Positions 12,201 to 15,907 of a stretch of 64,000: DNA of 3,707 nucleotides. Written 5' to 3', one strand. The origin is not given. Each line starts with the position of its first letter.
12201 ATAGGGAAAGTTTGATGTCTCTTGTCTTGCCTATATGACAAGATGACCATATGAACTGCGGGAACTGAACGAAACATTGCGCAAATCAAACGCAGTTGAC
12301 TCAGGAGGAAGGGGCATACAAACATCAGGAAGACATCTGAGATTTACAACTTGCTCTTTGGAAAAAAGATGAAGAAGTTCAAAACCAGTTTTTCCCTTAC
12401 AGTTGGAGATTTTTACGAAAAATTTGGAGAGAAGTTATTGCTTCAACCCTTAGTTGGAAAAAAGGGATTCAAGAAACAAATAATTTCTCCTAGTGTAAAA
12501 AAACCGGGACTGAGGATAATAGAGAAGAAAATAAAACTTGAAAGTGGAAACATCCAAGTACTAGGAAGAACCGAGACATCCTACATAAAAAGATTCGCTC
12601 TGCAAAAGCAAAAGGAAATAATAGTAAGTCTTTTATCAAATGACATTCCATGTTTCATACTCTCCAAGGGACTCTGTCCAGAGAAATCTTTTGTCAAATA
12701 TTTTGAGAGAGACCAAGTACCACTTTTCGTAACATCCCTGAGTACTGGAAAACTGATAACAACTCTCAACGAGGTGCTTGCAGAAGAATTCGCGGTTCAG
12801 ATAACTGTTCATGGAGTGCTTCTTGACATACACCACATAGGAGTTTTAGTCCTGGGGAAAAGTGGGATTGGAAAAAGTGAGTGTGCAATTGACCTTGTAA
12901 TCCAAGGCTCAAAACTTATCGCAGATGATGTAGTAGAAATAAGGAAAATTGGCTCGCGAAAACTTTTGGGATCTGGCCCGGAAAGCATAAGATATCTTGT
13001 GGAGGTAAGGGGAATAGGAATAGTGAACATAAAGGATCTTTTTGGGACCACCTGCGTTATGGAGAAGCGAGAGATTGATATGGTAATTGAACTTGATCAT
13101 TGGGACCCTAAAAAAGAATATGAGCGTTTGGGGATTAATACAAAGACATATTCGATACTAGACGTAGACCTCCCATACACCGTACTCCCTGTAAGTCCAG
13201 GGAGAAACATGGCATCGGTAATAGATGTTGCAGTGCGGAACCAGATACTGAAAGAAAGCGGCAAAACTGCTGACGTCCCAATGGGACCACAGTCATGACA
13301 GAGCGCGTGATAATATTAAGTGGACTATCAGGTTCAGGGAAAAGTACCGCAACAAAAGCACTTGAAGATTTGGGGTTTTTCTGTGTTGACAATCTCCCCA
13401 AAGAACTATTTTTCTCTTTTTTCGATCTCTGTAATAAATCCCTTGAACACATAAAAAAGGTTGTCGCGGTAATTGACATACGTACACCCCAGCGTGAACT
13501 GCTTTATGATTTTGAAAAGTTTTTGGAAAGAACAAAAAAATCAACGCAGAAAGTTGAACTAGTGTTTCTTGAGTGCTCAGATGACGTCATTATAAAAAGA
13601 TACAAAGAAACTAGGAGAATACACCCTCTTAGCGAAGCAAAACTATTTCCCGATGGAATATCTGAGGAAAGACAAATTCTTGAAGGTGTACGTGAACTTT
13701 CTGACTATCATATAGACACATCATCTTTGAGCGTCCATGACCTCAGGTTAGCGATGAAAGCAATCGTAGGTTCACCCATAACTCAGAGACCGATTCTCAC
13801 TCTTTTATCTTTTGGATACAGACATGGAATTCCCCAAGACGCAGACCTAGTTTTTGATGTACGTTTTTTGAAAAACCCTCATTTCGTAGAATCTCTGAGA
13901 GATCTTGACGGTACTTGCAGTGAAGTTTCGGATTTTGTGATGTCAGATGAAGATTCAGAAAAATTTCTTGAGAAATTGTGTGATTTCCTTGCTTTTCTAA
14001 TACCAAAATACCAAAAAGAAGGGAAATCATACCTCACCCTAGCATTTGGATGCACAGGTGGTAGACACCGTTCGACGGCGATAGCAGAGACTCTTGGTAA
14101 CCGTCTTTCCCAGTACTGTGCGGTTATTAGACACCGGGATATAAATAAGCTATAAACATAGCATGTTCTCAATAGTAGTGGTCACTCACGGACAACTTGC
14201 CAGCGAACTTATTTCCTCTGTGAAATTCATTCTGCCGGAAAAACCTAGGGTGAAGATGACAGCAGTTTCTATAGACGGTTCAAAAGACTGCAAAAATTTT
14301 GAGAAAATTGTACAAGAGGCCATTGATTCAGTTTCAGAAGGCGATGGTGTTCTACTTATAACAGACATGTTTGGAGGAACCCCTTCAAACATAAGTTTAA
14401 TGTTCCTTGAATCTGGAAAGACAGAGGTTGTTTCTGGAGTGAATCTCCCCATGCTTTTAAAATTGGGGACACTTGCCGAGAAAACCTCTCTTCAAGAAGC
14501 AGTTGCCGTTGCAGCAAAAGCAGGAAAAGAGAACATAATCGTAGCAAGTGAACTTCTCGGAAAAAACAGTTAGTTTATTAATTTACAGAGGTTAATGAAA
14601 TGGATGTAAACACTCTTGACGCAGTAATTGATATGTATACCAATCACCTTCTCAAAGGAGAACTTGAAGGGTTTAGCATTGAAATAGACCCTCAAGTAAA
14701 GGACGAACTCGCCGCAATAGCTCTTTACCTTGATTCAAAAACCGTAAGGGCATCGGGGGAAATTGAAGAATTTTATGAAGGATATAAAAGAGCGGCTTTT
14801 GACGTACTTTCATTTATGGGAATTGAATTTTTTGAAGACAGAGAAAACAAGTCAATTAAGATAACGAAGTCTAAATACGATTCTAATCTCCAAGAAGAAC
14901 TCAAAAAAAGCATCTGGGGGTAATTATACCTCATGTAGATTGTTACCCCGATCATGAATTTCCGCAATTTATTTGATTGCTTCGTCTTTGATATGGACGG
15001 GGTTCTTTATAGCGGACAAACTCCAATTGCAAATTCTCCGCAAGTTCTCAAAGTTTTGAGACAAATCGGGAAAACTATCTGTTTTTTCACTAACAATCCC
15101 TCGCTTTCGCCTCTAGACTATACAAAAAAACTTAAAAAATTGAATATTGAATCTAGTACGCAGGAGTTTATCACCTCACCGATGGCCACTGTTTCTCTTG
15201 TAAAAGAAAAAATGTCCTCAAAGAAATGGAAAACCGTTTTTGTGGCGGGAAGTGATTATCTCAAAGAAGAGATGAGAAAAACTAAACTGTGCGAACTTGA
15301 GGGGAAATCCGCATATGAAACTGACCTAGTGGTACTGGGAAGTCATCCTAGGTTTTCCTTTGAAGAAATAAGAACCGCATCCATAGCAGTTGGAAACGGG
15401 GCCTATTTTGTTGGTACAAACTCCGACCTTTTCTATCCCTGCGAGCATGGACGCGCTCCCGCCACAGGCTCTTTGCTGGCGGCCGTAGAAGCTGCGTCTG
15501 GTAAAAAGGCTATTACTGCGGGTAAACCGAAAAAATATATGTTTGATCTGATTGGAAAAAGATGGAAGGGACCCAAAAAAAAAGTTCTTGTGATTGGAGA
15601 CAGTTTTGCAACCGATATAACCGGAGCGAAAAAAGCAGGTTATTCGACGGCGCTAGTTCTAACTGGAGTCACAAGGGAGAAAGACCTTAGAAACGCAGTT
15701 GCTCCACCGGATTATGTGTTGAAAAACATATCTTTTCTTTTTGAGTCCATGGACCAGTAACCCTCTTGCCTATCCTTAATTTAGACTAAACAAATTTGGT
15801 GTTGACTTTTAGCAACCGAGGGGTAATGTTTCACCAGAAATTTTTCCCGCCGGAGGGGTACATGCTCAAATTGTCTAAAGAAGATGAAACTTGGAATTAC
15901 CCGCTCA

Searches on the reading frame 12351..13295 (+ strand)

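Call 87: search_protein_families(library=pfam, proteins=[window:12351-13295:+], max_evalue=0.0001)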
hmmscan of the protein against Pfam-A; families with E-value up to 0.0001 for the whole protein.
window:12351-13295:+ (315 aa): 2 families
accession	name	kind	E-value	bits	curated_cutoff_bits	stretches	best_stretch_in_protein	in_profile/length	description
PF07475.17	Hpr_kinase_C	-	1.9e-59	200.5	33.3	1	146-307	2-163/171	HPr Serine kinase C-terminal domain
PF02603.21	Hpr_kinase_N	-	1.4e-23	83.7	24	1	17-143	2-125/125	HPr Serine kinase N terminus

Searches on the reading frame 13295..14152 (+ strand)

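Call 87: search_protein_families(library=pfam, proteins=[window:13295-14152:+], max_evalue=0.0001)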
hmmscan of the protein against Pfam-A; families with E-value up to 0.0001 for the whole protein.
window:13295-14152:+ (286 aa): 3 families
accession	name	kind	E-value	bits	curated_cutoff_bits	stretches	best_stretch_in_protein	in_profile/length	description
PF22740.1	PapZ_C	-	7.9e-45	152.4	27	1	168-283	3-120/121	RapZ C-terminal domain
PF03668.21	RapZ-like_N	-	4.3e-43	147.3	25.4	1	5-155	3-151/158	RapZ-like N-terminal domain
PF13238.12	AAA_18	-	5.4e-05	24.1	29.4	0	6-50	1-44/128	AAA domain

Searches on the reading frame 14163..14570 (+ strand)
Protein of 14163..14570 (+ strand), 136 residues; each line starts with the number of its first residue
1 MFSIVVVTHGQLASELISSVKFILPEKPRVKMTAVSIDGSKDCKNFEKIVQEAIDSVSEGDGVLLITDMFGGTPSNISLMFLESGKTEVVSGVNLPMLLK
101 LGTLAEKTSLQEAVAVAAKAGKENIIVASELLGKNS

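Call 87: search_protein_families(library=pfam, proteins=[window:14163-14570:+], max_evalue=0.0001)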
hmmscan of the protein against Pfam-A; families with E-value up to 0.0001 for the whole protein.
window:14163-14570:+ (136 aa): 1 family
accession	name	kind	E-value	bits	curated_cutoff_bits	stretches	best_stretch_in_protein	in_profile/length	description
PF03610.21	EIIA-man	-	7.7e-24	84.5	21.4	1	3-115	1-113/116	PTS system fructose IIA component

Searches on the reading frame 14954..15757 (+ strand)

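Call 87: search_protein_families(library=pfam, proteins=[window:14954-15757:+], max_evalue=0.0001)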
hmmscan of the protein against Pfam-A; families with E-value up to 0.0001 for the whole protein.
window:14954-15757:+ (268 aa): 4 families
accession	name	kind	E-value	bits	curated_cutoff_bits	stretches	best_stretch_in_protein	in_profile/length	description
PF13344.12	Hydrolase_6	-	5.4e-24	84.6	27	1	10-110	1-98/101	Haloacid dehalogenase-like hydrolase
PF13242.12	Hydrolase_like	-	2.9e-20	72.4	22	1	189-259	2-72/75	HAD-hyrolase-like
PF00702.32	Hydrolase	-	1.3e-12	49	26.4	1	8-229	2-191/191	haloacid dehalogenase-like hydrolase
PF13419.12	HAD_2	-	8.8e-06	26.4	23.8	0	182-235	126-178/178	Haloacid dehalogenase-like hydrolase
